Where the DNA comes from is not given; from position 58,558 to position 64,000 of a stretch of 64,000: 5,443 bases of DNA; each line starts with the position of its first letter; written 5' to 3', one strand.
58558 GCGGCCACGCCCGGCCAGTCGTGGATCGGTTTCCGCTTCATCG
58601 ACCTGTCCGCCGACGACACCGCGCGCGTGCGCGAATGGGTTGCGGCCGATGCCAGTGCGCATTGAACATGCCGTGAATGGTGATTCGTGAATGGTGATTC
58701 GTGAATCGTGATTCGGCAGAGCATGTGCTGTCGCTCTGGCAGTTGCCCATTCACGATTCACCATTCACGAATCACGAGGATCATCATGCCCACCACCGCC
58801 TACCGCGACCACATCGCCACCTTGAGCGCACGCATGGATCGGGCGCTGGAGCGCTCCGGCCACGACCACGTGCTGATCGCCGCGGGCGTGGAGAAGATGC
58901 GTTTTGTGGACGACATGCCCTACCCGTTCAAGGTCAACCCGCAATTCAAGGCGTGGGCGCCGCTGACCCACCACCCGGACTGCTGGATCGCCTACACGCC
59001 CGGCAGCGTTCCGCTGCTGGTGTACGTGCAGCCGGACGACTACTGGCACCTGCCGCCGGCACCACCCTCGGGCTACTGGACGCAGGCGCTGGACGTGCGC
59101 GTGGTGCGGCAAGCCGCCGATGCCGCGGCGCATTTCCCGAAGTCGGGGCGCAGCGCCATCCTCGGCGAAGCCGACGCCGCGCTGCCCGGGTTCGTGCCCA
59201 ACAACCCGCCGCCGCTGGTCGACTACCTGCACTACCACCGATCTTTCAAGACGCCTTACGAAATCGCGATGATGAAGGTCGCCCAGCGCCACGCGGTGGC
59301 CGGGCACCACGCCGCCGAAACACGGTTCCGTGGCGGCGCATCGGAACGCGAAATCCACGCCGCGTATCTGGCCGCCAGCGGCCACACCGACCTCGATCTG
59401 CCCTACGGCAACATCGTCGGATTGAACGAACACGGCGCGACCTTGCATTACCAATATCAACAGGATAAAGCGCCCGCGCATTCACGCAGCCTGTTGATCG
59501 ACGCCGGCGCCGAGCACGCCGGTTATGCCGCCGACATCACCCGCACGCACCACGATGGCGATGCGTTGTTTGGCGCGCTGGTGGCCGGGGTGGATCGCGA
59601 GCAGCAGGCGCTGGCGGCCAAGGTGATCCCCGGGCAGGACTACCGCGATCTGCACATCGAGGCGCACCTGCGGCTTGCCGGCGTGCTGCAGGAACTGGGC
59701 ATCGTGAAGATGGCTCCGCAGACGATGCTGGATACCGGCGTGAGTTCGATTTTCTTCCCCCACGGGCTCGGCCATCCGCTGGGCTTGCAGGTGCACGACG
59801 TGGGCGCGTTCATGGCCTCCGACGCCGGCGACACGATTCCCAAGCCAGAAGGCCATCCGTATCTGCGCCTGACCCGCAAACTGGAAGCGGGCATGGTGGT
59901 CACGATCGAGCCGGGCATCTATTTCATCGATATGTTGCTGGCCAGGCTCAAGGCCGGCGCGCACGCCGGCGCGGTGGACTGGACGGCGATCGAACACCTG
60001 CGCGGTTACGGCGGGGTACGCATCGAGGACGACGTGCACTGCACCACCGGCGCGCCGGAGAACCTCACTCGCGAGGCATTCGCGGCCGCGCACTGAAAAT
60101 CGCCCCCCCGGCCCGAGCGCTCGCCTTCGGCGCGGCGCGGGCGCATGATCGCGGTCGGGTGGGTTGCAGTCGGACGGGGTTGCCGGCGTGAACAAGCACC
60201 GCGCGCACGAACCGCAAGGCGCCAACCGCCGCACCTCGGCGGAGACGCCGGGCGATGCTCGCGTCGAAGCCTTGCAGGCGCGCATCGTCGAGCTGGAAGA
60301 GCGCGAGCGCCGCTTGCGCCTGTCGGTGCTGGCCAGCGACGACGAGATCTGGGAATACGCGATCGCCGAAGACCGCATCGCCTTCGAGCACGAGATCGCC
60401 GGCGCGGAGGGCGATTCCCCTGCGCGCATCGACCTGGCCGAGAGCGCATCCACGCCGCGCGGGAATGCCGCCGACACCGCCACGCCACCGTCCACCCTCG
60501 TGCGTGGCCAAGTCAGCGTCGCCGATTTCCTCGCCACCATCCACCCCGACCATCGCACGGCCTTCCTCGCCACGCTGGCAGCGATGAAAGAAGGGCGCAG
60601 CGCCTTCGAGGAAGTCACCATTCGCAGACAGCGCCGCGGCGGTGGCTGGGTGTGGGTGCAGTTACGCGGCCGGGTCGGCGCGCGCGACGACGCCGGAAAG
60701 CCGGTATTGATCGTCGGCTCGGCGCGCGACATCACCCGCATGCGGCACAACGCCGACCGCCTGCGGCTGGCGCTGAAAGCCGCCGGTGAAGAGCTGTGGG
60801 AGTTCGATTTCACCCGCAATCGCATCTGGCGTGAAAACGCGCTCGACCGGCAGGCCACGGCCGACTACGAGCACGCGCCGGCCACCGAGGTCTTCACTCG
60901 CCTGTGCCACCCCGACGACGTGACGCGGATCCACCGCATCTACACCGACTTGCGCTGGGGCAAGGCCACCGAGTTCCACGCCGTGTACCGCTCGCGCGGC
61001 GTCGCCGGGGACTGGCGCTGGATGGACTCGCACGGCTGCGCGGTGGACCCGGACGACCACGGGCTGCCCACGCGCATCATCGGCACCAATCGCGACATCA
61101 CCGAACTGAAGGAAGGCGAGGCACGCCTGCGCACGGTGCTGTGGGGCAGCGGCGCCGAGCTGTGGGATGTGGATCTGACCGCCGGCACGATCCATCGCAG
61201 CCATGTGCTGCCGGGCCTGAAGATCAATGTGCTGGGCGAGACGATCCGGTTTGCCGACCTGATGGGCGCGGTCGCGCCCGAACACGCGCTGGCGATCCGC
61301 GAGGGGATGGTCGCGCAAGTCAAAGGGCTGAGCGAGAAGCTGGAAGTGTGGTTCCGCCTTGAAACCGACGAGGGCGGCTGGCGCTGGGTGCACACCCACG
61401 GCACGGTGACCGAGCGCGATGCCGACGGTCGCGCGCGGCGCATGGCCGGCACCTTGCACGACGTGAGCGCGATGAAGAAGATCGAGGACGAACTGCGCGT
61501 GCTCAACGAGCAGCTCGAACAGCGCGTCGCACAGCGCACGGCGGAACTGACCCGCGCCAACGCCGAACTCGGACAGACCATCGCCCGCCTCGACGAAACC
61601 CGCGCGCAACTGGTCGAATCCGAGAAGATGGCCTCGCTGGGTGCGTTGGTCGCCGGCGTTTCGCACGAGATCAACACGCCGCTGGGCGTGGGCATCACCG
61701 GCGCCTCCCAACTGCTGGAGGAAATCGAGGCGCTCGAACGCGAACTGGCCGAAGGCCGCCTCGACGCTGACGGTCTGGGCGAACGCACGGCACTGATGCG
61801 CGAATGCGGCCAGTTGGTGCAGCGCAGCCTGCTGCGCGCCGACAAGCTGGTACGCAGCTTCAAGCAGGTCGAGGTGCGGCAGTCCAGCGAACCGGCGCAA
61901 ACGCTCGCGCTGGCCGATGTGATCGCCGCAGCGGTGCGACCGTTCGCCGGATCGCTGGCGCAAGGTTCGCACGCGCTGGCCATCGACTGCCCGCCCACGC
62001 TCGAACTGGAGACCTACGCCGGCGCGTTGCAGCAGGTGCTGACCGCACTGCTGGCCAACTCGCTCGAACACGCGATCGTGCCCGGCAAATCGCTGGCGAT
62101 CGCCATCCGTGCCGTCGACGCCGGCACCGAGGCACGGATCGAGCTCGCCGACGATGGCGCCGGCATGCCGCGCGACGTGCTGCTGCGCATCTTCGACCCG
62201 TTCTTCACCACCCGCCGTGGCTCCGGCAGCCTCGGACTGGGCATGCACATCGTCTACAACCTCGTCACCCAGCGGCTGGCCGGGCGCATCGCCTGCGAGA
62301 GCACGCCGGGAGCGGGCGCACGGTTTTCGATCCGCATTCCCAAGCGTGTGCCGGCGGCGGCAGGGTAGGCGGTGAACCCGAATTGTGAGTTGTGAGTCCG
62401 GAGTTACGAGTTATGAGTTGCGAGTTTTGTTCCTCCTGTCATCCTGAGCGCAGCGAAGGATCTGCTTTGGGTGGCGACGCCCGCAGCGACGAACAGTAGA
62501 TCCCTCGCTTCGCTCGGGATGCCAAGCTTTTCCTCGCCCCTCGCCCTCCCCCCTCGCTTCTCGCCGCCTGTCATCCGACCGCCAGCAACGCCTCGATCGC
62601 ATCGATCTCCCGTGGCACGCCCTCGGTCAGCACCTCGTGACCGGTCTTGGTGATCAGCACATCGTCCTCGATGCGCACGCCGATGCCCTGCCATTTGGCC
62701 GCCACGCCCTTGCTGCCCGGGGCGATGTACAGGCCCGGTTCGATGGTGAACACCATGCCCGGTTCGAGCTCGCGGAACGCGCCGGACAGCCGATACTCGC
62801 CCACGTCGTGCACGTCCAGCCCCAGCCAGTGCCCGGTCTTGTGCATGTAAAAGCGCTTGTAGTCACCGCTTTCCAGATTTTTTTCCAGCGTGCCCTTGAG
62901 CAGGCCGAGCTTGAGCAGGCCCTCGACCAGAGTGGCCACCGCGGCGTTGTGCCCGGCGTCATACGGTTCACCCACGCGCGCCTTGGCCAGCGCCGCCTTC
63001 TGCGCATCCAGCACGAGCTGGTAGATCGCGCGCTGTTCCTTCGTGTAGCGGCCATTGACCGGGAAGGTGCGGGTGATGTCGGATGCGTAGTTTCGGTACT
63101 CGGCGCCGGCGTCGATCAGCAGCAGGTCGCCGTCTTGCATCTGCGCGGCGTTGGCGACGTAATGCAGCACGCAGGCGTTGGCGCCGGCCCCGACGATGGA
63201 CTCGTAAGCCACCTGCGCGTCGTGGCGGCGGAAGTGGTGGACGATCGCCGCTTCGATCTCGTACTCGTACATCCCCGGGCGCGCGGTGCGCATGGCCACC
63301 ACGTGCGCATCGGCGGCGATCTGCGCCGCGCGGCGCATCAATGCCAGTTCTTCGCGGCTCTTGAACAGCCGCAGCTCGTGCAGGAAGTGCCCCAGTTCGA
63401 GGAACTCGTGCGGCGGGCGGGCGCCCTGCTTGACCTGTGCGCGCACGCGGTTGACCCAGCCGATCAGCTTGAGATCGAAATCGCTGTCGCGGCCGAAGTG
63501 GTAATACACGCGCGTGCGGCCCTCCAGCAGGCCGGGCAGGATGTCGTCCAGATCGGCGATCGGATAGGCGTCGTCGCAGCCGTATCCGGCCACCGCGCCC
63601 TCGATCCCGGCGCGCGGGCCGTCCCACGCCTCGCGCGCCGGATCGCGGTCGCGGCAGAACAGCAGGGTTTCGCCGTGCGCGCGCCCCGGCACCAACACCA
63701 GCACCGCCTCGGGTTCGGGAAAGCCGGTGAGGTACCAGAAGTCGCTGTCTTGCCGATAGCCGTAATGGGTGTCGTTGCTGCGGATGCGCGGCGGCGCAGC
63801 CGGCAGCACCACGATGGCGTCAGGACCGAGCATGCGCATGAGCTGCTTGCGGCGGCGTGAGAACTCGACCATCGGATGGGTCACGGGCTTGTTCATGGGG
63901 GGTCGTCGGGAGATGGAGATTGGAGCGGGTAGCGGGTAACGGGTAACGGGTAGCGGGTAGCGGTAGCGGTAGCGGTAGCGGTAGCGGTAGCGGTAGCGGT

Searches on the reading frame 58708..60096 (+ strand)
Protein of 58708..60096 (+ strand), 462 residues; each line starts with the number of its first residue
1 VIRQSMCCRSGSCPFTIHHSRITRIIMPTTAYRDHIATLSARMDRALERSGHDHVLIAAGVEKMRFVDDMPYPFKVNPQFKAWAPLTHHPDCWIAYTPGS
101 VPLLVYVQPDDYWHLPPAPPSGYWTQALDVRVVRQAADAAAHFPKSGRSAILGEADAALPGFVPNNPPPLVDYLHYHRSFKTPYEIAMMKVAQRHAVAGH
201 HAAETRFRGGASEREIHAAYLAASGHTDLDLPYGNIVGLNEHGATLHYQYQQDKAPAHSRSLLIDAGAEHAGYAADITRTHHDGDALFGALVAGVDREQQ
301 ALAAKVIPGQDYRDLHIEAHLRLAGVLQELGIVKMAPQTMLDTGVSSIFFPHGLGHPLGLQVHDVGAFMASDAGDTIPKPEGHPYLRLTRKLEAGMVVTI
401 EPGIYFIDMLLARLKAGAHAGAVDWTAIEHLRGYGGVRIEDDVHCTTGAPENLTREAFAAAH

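Call 32: search_protein_families(library=pfam, proteins=[window:58708-60096:+], max_evalue=0.00001)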
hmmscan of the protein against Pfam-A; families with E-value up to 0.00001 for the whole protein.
window:58708-60096:+ (462 aa): 2 families
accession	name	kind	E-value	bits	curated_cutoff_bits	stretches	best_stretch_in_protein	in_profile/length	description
PF21216.2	PepQ_N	-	1.2e-50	171.8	27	1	31-176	2-152/152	Xaa-Pro dipeptidase, N-terminal domain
PF00557.29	Peptidase_M24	-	4.5e-36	125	23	1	188-446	2-207/208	Metallopeptidase family M24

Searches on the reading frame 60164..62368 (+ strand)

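Call 33: search_protein_families(library=pfam, proteins=[window:60164-62368:+], max_evalue=0.00001)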
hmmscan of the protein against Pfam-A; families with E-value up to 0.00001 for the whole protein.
window:60164-62368:+ (734 aa): 4 families
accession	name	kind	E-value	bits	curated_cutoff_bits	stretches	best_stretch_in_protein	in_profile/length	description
PF08447.18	PAS_3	-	5.6e-29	100.7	25.6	3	120-186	24-88/89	PAS fold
PF02518.31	HATPase_c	-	1.6e-20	74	26.4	1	621-728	5-110/111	Histidine kinase-, DNA gyrase B-, and HSP90-like ATPase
PF08448.16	PAS_4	-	7.1e-07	29.9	23.1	0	126-193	47-108/110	PAS fold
PF13426.13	PAS_9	-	7.6e-07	29.8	27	0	120-191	37-102/103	PAS domain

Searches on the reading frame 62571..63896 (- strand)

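Call 33: search_protein_families(library=pfam, proteins=[window:62571-63896:-], max_evalue=0.00001)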
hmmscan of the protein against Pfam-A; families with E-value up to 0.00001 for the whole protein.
window:62571-63896:- (441 aa): 2 families
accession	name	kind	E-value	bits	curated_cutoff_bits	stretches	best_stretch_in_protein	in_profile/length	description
PF00557.29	Peptidase_M24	-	9.1e-65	218.7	23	1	186-417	2-208/208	Metallopeptidase family M24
PF05195.22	AMP_N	-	1.9e-39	134.6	24.6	1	12-131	1-121/121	Aminopeptidase P, N-terminal domain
